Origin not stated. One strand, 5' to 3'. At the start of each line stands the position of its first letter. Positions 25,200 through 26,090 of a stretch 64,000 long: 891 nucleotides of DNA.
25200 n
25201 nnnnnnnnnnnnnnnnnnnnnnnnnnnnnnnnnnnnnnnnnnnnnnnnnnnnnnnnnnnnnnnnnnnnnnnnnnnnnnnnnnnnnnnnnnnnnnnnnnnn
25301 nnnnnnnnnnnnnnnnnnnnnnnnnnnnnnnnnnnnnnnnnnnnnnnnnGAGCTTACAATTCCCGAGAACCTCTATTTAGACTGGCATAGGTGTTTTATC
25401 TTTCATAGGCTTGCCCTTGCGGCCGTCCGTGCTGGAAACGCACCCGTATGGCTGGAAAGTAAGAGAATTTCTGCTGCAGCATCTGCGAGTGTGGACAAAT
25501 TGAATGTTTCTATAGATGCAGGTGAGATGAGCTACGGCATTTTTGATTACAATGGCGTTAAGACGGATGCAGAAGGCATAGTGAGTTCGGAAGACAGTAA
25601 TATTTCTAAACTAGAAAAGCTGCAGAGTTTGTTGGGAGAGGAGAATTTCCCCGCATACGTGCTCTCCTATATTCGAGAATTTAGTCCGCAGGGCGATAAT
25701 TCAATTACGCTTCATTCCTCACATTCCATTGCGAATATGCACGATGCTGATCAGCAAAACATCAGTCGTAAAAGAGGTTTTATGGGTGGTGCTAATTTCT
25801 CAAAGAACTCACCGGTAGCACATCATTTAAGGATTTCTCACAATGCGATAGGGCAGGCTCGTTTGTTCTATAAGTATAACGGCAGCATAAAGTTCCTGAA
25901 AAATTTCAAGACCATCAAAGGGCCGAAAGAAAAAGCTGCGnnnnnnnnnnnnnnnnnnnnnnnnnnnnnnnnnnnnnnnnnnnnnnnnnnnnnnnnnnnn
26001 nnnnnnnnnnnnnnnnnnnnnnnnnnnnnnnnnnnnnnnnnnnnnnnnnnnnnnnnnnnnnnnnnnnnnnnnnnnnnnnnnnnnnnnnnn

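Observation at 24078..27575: Z1-domain NTPase + coupled 173-aa unknown + convergent SPPY methyltransferase: compact, atypical restriction/defence module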

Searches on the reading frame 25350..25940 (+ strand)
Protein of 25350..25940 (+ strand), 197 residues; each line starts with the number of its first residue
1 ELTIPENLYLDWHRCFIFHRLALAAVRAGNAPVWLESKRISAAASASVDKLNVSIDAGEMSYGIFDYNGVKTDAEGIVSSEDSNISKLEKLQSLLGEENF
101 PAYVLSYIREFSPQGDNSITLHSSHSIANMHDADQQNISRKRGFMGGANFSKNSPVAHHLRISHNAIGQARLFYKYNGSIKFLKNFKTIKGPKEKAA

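Call 44: predict_structure(alignment_id=A2)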
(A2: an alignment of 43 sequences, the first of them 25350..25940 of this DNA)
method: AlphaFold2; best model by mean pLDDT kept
length: 197 residues; sequences in the alignment: 43
mean_pLDDT: 77.6   pTM: 0.70
mean pLDDT of the five models: 77.6, 74.2, 72.8, 71.9, 70.3
residues with pLDDT >= 90: 80; 70-90: 38; 50-70: 54; < 50: 25
segments of 3 or more residues with pLDDT < 50: 39-43, 52-55, 189-197
pLDDT, mean of each block of 10 residues (from residue 1): 64 64 60 51 52 57 95 98 98 96 88 91 97 94 80 80 98 83 52 45
secondary structure, 60 per line:
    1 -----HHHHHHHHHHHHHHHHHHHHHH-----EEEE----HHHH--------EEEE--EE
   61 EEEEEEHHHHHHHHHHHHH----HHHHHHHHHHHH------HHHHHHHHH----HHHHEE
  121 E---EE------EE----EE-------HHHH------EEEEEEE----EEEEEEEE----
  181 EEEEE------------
elements in order: H6-27 E33-36 H41-44 E53-56 E59-66 H67-79 H84-95 H102-110 H115-118 E119-121 H148-151 E158-164 E169-176 E181-185

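Call 48: fold_search(model_id=the predicted structure, library=pdb)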
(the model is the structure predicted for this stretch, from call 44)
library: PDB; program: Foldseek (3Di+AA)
matches with E <= 10: 827; with E <= 0.001: 0
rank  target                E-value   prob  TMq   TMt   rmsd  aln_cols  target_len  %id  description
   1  7c1h_B                1.3e-02  0.21  0.21  0.12  18.4       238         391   11  Crystal structure of the starter condensation domain of rhizomide synthetase RzmA (released 2020-11-25)
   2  6mk2                  5.8e-02  0.51  0.28  0.16   7.6       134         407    9  Crystal structure of Coleus blumei rosmarinic acid synthase (RAS) in complex with 4-coumaroyl-(R)-3-(4-hydroxyphenyl)lac (released 2019-09-11)
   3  6x7r                  6.6e-02  0.16  0.22  0.15  14.4       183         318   12  E. coli beta-ketoacyl-[acyl carrier protein] synthase III (FabH) in complex with oxa(dethia)-coenzyme A (released 2021-06-02)
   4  1ebl_A                9.7e-02  0.15  0.21  0.15  14.7       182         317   12  THE 1.8 A CRYSTAL STRUCTURE AND ACTIVE SITE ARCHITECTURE OF BETA-KETOACYL-[ACYL CARRIER PROTEIN] SYNTHASE III (FABH) F (released 2000-02-11)
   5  1hn9_A                9.7e-02  0.15  0.22  0.15  13.9       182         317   11  CRYSTAL STRUCTURE OF BETA-KETOACYL-ACP SYNTHASE III (released 2000-12-27)
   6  9ka5                  9.7e-02  0.15  0.22  0.15  14.6       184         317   12  Crystal structure of beta-ketoacyl-ACP synthase FabH C112Q from E. coli (released 2025-09-10)
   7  3il3                  9.7e-02  0.10  0.19  0.14  14.2       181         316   13  Structure of Haemophilus influenzae FabH (released 2009-08-25)
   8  4z19                  9.7e-02  0.09  0.17  0.12  15.2       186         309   11  Crystal structure of beta-ketoacyl-ACP synthase III (FabH) from Yersinia pestis with acetylated active site cysteine (released 2015-05-20)
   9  5bnr                  1.1e-01  0.14  0.22  0.15  14.7       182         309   12  E. coli Fabh with small molecule inhibitor 2 (released 2016-05-18)
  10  6dxc_A                1.2e-01  0.11  0.20  0.12  15.8       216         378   14  Crystal structure of chalcone synthase from Selaginella moellendorffii - S340C mutant (released 2018-10-17)
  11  1zow_A                1.2e-01  0.13  0.22  0.15  14.4       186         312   14  Crystal Structure of S. aureus FabH, beta-ketoacyl carrier protein synthase III (released 2005-08-09)
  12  5wx4_B                1.2e-01  0.10  0.19  0.12  17.0       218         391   11  Alkylquinolone synthase from Evodia rutaecarpa (released 2017-04-26)
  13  9ka6_A                1.3e-01  0.14  0.22  0.15  16.3       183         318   12  Crystal structure of beta-ketoacyl-ACP synthase FabH C112Q in complex with acyl-ACP from E. coli (released 2025-09-10)
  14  9lcq_A                1.3e-01  0.13  0.18  0.04  13.7       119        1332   12  PvdL-E2-C3-A3(R3393A) in complex with MLP (NRPS cross-module) (released 2026-01-07)
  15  7c1p_A                1.3e-01  0.12  0.15  0.08  11.5       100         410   14  Crystal structure of the starter condensation domain of the rhizomide synthetase RzmA mutant H140V, R148A (released 2020-11-25)
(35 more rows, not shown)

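Call 58: search_solved_structures(query=A2, max_evalue=10, show_alignments=3)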
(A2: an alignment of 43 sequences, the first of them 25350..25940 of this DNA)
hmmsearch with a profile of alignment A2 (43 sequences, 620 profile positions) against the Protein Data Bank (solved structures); distinct sequences matched with E-value up to 10: 20.
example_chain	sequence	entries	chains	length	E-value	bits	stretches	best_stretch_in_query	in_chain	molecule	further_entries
6qel_G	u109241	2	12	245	0.46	11.9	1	38-96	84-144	DNA replication protein dnaC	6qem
8j07_d2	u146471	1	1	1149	0.65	11.5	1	514-571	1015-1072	Cilia- and flagella-associated protein 251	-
4qm8_A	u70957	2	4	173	0.78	11.2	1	290-363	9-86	Cysteine dioxygenase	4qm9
5gyz_A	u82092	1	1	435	0.86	11.1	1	77-162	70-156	Luciferin 4-monooxygenase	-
5gz2_A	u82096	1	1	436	0.86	11.1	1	77-162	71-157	Luciferin 4-monooxygenase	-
3eqe_A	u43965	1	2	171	0.94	10.9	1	291-363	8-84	Putative cystein dioxygenase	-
9gul_1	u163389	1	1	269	1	10.8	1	77-162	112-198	Stalled NC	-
3d6w_A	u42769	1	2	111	1.1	10.7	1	407-463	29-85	Methyl-accepting/DNA response regulator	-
1qvr_A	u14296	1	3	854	1.2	10.6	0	19-83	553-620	ClpB protein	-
4g37_A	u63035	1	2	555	1.2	10.6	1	77-162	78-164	Luciferin 4-monooxygenase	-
6hps_A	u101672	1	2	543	1.2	10.6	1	77-162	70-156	Luciferin 4-monooxygenase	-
1ba3_A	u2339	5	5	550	1.2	10.6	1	77-162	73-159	LUCIFERASE | Luciferin 4-monooxygenase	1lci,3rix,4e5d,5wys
5kyt_A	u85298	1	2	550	1.2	10.6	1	77-162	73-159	Luciferin 4-monooxygenase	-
5kyv_A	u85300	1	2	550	1.2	10.6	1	77-162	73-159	Luciferin 4-monooxygenase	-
3iep_A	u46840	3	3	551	1.2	10.6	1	77-162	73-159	Luciferin 4-monooxygenase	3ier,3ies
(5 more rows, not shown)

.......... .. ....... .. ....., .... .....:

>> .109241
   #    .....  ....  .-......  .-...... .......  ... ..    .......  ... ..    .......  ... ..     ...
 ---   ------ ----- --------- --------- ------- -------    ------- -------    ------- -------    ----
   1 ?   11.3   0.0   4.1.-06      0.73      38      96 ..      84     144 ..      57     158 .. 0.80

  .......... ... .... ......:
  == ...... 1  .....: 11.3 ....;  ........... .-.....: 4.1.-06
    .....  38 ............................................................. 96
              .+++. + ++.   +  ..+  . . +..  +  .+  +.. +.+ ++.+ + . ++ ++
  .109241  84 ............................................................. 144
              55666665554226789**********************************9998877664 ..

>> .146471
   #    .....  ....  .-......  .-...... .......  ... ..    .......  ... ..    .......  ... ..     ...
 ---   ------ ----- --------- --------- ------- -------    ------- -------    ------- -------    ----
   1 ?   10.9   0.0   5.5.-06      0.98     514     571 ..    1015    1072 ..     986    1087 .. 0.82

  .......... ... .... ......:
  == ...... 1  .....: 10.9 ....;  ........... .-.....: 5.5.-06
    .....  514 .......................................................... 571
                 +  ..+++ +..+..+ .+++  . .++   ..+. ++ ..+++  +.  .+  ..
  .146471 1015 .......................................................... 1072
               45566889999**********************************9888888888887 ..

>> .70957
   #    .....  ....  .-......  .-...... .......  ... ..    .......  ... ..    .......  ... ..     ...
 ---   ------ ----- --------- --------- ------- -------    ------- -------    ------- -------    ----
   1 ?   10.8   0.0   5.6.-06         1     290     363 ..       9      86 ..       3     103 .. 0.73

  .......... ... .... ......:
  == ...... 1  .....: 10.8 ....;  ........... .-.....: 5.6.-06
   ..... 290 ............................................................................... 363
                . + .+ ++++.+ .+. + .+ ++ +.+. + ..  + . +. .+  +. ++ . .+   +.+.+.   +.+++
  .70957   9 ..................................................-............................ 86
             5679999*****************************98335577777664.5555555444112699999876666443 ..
